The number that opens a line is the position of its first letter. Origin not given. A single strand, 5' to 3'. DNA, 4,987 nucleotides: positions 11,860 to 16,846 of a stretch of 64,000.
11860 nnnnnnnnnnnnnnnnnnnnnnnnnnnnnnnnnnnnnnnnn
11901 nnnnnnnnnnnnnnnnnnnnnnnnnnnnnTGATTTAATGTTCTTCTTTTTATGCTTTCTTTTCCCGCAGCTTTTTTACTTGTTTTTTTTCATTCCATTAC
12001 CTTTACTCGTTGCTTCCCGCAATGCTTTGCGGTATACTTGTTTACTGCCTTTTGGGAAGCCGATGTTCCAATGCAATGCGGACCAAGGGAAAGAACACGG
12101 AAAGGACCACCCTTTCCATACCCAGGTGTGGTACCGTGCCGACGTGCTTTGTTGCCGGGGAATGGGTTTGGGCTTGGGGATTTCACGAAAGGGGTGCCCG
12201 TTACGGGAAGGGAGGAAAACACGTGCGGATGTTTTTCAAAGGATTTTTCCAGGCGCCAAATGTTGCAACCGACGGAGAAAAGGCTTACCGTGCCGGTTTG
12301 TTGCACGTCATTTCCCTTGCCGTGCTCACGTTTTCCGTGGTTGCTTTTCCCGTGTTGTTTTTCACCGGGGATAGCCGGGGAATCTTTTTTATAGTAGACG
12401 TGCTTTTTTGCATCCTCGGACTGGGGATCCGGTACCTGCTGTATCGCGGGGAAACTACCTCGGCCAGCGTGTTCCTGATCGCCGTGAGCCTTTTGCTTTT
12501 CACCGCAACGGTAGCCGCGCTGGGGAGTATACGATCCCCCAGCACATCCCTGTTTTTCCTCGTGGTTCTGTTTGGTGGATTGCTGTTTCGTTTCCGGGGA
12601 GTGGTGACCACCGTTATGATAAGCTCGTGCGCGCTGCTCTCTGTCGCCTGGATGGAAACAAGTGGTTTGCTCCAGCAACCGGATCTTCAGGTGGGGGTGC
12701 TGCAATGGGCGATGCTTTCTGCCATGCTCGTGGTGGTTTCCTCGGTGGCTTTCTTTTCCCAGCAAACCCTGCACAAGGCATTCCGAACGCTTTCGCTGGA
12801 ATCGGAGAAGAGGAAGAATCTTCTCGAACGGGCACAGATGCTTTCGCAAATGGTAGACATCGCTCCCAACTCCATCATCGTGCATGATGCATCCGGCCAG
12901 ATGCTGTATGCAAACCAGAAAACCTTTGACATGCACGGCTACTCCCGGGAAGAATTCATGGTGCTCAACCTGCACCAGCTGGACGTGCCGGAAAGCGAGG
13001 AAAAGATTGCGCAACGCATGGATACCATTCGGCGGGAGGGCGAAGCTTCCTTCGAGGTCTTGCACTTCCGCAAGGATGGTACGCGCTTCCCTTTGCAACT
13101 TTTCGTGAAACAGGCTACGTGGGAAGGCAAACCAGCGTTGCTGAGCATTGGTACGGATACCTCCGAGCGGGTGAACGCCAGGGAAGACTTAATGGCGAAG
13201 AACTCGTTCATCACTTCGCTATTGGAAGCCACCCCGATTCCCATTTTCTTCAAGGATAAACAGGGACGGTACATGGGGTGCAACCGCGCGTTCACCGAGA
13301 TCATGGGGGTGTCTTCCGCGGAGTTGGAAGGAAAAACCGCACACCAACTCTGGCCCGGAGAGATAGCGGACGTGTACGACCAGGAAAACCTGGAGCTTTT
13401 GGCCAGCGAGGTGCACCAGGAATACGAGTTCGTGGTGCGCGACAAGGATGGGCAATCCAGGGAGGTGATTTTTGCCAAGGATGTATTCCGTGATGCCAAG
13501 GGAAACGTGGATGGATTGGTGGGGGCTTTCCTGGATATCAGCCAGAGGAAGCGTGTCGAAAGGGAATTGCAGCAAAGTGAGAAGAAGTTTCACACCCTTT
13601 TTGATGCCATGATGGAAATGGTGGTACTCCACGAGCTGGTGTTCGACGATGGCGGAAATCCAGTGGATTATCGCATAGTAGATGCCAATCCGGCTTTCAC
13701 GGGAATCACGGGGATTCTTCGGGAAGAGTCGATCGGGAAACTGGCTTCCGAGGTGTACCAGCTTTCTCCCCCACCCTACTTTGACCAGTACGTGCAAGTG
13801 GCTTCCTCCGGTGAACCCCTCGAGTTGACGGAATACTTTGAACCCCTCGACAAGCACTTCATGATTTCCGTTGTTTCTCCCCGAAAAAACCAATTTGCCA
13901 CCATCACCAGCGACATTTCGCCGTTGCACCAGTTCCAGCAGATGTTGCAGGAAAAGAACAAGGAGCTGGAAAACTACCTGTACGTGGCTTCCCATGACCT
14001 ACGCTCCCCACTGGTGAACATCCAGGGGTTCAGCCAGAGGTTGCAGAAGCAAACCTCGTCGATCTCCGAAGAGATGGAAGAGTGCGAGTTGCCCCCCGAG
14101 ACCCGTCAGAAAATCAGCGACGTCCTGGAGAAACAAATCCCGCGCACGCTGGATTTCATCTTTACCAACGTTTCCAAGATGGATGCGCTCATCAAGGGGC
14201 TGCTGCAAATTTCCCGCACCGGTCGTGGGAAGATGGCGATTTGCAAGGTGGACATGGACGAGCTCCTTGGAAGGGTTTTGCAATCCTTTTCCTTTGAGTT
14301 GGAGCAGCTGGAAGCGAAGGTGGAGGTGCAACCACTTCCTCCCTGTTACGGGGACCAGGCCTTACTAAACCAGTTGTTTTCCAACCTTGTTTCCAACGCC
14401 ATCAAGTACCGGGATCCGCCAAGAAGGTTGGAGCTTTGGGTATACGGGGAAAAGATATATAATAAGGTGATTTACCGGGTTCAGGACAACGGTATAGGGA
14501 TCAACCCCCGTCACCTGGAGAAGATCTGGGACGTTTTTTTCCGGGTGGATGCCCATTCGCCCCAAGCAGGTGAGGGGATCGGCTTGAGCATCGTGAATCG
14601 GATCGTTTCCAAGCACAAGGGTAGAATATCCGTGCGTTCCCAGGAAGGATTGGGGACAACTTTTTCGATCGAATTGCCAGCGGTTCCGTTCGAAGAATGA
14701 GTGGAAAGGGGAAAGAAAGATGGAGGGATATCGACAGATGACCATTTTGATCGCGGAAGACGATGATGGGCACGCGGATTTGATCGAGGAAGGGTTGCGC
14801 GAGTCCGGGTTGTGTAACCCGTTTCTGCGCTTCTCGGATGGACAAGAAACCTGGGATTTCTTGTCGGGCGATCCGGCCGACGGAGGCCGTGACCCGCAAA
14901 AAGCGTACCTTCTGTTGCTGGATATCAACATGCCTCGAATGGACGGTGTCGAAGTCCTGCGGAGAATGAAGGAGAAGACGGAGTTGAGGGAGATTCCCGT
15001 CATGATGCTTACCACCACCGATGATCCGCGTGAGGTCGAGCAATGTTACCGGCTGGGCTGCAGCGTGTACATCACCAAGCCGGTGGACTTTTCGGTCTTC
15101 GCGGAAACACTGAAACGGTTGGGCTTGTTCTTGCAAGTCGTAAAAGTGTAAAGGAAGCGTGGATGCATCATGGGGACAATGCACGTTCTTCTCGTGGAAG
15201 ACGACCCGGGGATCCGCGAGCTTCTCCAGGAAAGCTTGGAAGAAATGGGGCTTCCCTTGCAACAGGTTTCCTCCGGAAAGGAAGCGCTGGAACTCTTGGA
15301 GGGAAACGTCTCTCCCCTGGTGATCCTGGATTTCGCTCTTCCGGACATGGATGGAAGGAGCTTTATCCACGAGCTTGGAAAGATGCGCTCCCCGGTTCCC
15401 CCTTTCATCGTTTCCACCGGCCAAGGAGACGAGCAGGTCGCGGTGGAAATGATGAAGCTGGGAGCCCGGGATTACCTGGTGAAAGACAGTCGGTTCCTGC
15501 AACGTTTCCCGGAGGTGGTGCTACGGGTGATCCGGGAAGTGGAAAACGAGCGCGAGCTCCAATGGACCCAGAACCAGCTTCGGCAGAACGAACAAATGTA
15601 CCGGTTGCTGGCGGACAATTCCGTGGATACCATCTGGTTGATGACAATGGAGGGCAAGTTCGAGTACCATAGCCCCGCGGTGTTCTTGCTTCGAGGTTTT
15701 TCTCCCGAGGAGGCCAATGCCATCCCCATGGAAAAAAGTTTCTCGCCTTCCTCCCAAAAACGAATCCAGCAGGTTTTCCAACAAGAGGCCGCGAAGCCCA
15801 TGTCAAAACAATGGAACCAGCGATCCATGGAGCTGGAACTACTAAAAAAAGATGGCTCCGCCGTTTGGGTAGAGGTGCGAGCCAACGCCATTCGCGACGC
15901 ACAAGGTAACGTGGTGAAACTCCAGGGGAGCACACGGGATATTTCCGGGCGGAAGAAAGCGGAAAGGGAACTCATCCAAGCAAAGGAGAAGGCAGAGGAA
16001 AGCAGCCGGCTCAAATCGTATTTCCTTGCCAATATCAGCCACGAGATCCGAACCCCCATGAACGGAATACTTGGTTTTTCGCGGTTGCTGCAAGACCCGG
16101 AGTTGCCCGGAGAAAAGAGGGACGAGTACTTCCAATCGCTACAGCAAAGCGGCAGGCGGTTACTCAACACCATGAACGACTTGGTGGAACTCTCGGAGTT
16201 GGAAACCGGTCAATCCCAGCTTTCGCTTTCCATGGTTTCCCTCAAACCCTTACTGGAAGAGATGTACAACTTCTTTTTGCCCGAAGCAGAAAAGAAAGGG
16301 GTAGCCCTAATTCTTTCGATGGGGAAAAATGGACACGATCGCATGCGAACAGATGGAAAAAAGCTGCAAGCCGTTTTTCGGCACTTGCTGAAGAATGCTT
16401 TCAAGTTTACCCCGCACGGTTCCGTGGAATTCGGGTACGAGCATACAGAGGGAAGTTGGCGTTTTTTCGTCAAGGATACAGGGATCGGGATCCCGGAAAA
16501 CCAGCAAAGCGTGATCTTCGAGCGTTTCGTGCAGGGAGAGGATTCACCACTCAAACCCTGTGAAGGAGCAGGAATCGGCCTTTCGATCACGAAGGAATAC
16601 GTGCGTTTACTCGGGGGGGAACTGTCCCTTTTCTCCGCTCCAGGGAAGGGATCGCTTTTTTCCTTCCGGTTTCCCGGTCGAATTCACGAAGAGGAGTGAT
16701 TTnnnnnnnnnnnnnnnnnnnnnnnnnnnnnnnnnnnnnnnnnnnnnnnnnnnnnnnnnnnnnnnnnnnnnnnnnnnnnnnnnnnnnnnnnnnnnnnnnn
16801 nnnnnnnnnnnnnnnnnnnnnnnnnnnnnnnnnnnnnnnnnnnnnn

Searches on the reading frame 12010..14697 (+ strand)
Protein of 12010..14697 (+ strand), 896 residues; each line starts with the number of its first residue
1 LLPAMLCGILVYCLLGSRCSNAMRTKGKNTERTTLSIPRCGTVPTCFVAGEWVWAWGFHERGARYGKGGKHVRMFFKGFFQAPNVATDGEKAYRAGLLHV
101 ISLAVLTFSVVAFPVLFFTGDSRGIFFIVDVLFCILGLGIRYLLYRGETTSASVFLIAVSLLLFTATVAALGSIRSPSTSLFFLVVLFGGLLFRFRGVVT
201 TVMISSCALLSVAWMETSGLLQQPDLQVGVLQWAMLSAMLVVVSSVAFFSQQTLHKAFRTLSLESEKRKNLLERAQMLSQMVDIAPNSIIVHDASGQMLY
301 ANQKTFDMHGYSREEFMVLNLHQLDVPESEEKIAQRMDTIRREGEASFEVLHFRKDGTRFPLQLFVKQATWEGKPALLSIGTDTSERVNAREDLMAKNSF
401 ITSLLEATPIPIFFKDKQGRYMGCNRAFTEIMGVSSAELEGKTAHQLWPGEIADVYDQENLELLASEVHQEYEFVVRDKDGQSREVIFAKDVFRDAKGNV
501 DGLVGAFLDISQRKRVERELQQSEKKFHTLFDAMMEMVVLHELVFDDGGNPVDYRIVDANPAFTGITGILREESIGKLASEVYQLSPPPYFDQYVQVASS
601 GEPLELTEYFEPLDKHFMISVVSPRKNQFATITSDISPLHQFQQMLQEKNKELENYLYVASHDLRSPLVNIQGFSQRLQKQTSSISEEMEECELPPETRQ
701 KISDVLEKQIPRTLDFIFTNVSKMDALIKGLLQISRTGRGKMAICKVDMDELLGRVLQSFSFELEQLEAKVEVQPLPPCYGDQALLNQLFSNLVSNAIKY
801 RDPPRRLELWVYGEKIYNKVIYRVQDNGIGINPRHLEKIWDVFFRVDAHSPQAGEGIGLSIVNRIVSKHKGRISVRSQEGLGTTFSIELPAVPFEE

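Call 23: search_protein_families(library=pfam, proteins=[window:12010-14697:+], max_evalue=0.001)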
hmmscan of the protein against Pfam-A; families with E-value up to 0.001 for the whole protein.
window:12010-14697:+ (896 aa): 7 families
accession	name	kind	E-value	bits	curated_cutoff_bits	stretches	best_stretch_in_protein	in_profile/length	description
PF08448.16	PAS_4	-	2.5e-28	98.9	23.1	1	405-515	1-110/110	PAS fold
PF00989.32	PAS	-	3e-27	95.3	22.6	2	403-510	5-113/113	PAS fold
PF13426.13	PAS_9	-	1.5e-26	93.1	27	2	286-386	1-103/103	PAS domain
PF02518.31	HATPase_c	-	8.1e-25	87.9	26.4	1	781-891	1-109/111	Histidine kinase-, DNA gyrase B-, and HSP90-like ATPase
PF13188.13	PAS_8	-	1.1e-18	66.8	21.8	2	526-574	2-43/65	PAS domain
PF08447.18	PAS_3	-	3.4e-11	43.7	25.6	1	423-505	3-87/89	PAS fold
PF00512.31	HisKA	-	3.6e-06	27.4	26.9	1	656-738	5-64/66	His Kinase A (phospho-acceptor) domain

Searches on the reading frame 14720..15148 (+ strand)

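Call 23: search_protein_families(library=pfam, proteins=[window:14720-15148:+], max_evalue=0.001)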
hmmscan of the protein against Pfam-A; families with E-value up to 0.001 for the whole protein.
window:14720-15148:+ (143 aa): 1 family
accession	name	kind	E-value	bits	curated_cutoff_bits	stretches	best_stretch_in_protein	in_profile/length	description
PF00072.30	Response_reg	-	1.5e-18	67.5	30.2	1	9-129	1-108/111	Response regulator receiver domain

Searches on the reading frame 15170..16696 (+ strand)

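Call 23: search_protein_families(library=pfam, proteins=[window:15170-16696:+], max_evalue=0.001)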
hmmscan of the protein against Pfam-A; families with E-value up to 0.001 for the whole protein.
window:15170-16696:+ (509 aa): 7 families
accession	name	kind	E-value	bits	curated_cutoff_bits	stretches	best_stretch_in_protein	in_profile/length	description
PF00072.30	Response_reg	-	6.1e-22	78.3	30.2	1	6-107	1-101/111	Response regulator receiver domain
PF02518.31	HATPase_c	-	9.9e-22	77.9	26.4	1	395-502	2-108/111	Histidine kinase-, DNA gyrase B-, and HSP90-like ATPase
PF00512.31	HisKA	-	2.9e-18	66.1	26.9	1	282-347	2-66/66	His Kinase A (phospho-acceptor) domain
PF08447.18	PAS_3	-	4.2e-09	37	25.6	1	166-253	3-87/89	PAS fold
PF13426.13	PAS_9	-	7.1e-09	36.3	27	1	153-259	2-102/103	PAS domain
PF00989.32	PAS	-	9.7e-08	32.5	22.6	1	143-258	2-113/113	PAS fold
PF08448.16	PAS_4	-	1e-05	26.2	23.1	1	149-262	2-109/110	PAS fold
